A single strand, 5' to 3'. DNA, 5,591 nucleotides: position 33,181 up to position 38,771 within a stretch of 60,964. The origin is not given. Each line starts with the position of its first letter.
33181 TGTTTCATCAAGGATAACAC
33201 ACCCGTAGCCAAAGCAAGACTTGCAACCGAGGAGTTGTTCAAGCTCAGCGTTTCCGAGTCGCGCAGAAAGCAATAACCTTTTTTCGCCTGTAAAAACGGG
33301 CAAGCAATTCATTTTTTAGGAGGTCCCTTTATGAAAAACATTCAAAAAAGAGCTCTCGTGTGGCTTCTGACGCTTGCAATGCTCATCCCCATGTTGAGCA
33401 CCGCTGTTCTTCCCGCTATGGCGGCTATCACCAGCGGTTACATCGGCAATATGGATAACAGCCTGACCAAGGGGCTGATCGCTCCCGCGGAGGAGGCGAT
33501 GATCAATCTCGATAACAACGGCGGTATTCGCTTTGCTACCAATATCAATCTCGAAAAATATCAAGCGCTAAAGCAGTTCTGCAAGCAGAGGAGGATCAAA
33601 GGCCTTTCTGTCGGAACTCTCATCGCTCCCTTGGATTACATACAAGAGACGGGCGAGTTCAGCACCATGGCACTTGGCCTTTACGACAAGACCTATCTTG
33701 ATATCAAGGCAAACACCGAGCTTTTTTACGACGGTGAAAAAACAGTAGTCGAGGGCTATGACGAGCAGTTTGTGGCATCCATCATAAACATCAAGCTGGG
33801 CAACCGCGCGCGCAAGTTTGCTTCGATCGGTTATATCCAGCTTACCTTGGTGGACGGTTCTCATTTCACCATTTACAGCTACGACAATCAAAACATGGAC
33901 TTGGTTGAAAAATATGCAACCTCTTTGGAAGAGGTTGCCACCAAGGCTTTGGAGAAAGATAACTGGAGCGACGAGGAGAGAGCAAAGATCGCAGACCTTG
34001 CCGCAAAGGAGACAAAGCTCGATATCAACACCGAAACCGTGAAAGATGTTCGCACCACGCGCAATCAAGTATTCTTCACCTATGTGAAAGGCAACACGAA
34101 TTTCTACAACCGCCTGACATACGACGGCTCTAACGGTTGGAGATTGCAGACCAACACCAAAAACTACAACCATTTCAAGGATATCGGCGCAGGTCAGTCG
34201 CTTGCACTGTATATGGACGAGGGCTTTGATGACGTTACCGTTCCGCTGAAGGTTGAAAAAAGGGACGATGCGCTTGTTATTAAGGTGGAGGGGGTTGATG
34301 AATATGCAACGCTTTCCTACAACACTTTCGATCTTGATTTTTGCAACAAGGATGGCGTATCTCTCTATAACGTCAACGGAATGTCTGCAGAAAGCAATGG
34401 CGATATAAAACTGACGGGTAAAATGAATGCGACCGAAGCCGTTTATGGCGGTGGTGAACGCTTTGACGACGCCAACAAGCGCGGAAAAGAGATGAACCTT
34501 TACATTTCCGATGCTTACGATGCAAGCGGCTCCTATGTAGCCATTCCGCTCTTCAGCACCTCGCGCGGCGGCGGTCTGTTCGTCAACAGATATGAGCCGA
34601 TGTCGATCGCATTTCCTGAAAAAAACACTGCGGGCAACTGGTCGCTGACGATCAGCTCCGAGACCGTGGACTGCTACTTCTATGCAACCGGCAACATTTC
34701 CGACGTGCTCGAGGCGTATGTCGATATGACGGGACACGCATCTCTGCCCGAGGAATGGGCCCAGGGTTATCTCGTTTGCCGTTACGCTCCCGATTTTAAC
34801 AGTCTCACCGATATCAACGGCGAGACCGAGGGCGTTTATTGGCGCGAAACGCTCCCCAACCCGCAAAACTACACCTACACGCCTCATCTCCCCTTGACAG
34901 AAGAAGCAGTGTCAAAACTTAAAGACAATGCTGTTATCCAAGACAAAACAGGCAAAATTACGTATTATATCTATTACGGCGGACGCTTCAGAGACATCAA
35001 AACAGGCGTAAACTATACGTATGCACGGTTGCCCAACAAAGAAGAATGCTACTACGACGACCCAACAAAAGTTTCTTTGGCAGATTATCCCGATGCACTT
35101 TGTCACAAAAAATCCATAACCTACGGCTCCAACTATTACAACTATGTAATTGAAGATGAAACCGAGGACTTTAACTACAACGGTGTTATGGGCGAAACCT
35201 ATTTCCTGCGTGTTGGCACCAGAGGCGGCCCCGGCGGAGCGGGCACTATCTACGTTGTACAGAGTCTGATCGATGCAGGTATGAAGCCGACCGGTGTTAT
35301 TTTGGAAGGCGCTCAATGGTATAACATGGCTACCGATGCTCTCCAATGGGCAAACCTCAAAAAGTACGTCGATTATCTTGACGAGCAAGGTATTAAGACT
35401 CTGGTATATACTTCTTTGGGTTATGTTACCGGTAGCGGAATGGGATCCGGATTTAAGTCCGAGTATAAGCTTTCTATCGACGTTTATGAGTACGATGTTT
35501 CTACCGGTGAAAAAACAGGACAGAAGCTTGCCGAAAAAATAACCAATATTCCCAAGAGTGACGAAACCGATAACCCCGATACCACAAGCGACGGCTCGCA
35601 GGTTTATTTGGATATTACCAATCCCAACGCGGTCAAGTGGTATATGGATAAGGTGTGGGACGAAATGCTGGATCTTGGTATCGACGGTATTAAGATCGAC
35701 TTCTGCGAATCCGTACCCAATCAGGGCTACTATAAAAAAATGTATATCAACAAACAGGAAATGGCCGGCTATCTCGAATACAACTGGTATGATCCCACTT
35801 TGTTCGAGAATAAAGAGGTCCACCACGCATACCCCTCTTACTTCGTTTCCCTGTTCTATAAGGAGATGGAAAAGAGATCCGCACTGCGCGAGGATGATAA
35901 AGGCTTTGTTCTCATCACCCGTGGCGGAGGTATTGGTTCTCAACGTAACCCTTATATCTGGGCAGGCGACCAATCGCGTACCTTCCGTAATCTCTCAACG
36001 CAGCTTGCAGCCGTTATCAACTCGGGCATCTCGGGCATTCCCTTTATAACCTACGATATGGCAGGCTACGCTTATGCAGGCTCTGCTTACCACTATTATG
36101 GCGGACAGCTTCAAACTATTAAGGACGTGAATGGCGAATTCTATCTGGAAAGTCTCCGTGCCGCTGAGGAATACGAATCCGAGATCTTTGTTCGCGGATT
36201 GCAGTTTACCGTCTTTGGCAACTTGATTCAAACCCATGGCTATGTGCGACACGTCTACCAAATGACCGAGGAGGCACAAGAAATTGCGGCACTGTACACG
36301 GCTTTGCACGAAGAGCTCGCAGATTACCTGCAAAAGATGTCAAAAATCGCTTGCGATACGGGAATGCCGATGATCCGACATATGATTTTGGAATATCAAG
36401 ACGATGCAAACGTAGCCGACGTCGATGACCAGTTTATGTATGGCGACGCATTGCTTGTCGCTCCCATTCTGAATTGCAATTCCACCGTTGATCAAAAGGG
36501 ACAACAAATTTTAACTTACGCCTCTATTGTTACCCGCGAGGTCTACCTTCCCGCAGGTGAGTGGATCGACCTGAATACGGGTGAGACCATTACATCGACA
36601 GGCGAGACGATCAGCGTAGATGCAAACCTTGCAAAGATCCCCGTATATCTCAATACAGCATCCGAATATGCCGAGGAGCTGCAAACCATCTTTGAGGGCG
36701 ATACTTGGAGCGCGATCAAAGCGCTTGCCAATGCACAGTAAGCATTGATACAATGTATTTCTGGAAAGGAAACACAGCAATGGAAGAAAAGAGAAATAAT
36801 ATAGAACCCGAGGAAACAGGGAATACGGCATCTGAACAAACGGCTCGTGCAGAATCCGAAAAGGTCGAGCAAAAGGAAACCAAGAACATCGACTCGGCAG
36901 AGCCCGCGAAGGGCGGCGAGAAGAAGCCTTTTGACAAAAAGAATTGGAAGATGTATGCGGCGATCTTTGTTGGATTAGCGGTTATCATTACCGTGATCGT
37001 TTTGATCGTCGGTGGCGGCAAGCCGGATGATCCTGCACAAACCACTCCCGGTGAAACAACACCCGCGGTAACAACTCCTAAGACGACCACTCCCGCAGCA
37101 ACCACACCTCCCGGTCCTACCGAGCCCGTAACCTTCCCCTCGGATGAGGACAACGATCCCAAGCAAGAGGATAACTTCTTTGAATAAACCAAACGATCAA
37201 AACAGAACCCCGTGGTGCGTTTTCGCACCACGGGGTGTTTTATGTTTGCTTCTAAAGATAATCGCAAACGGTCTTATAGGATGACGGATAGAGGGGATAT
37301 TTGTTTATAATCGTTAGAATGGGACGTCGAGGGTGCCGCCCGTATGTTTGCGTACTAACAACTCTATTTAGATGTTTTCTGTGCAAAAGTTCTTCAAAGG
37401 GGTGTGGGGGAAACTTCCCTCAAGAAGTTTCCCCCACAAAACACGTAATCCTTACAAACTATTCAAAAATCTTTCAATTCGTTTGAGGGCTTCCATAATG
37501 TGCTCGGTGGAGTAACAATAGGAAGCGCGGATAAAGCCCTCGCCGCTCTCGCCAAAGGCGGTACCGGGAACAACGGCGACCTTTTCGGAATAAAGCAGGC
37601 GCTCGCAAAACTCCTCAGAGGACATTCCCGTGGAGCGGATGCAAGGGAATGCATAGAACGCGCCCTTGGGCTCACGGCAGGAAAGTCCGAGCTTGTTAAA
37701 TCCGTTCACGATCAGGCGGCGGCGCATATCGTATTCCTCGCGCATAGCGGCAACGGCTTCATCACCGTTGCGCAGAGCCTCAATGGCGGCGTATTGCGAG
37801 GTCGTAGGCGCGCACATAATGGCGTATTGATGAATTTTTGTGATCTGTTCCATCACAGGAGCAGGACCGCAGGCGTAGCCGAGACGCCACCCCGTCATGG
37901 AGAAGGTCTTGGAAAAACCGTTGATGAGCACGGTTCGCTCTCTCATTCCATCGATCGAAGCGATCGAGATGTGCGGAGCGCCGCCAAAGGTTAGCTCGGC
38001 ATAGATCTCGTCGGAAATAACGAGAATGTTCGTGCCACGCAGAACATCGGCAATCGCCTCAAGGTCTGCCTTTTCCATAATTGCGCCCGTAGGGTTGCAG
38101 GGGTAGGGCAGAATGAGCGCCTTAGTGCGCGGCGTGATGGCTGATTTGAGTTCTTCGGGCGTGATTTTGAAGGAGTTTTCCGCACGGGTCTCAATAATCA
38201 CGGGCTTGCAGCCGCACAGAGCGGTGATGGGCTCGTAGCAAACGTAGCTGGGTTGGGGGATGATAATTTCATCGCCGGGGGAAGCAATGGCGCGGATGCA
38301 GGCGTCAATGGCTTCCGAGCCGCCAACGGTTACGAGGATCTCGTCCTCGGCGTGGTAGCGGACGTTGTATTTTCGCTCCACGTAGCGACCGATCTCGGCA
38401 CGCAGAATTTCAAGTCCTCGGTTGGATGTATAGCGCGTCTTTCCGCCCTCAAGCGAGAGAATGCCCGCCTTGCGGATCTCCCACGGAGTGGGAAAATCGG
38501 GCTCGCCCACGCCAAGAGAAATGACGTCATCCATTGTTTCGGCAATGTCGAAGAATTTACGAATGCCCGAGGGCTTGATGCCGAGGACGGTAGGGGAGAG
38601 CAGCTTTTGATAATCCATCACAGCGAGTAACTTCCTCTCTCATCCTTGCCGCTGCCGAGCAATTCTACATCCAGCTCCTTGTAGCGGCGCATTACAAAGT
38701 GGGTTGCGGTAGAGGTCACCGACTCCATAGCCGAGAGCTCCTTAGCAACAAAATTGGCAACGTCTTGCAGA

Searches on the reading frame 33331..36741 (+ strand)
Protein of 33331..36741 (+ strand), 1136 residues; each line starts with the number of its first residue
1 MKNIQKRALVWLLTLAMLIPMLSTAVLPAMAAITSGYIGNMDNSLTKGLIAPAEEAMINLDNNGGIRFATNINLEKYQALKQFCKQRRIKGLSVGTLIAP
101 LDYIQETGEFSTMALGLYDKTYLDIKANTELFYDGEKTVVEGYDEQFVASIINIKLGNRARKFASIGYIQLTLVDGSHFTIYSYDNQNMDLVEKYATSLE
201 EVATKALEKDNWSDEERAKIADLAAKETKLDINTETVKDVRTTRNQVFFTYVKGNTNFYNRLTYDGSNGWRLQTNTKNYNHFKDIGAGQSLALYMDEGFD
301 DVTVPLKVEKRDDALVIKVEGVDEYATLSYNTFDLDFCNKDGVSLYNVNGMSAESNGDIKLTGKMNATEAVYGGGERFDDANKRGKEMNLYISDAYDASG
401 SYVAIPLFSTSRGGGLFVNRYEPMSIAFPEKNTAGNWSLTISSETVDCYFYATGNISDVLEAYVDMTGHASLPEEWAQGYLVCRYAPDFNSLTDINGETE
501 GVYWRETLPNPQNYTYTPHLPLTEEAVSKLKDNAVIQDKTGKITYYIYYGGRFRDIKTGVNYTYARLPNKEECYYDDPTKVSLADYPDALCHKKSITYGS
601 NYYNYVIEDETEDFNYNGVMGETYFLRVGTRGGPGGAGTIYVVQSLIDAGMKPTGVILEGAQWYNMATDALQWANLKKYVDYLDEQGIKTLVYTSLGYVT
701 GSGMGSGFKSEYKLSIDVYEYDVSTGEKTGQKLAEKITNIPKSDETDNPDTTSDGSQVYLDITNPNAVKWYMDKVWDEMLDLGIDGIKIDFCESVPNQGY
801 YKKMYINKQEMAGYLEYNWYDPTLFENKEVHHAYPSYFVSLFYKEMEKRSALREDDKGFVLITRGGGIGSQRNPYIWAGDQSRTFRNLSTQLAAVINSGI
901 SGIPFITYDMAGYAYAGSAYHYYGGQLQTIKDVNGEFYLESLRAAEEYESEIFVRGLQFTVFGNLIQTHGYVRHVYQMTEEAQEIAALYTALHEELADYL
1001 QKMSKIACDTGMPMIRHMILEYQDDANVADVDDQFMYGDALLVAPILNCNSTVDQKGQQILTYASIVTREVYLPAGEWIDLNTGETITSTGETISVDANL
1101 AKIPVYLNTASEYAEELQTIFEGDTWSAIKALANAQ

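Call 16: search_protein_families(library=pfam, proteins=[window:33331-36741:+], max_evalue=0.001)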
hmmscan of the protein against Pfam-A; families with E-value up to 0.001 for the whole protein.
window:33331-36741:+ (1136 aa): 3 families
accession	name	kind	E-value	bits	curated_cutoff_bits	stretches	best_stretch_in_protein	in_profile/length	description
PF01055.32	Glyco_hydro_31_2nd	-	4.4e-34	118.7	23.5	1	662-1000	50-325/328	Glycosyl hydrolases family 31 TIM-barrel domain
PF21365.3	Glyco_hydro_31_3rd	-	1.1e-20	74.3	24.4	1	1011-1107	1-81/87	Glycosyl hydrolase family 31 C-terminal domain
PF13802.12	Gal_mutarotas_2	-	2e-13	51.5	27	1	297-425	32-182/184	Glycosyl hydrolase 31 N-terminal galactose mutarotase-like domain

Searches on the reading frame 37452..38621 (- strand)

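Call 16: search_protein_families(library=pfam, proteins=[window:37452-38621:-], max_evalue=0.001)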
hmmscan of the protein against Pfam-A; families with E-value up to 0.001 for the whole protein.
window:37452-38621:- (389 aa): 4 families
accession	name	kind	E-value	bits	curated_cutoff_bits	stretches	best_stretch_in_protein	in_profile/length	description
PF00155.27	Aminotran_1_2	-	4.3e-75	253.6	19.7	1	32-382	2-361/361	Aminotransferase class I and II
PF01041.23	DegT_DnrJ_EryC1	-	1.9e-11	44.3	19.8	1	88-204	35-145/360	DegT/DnrJ/EryC1/StrS aminotransferase family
PF01053.26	Cys_Met_Meta_PP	-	6.5e-08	32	27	1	94-207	69-176/381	Cys/Met metabolism PLP-dependent enzyme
PF00266.25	Aminotran_5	-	1.2e-06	28.3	21.5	1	90-204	57-175/371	Aminotransferase class-V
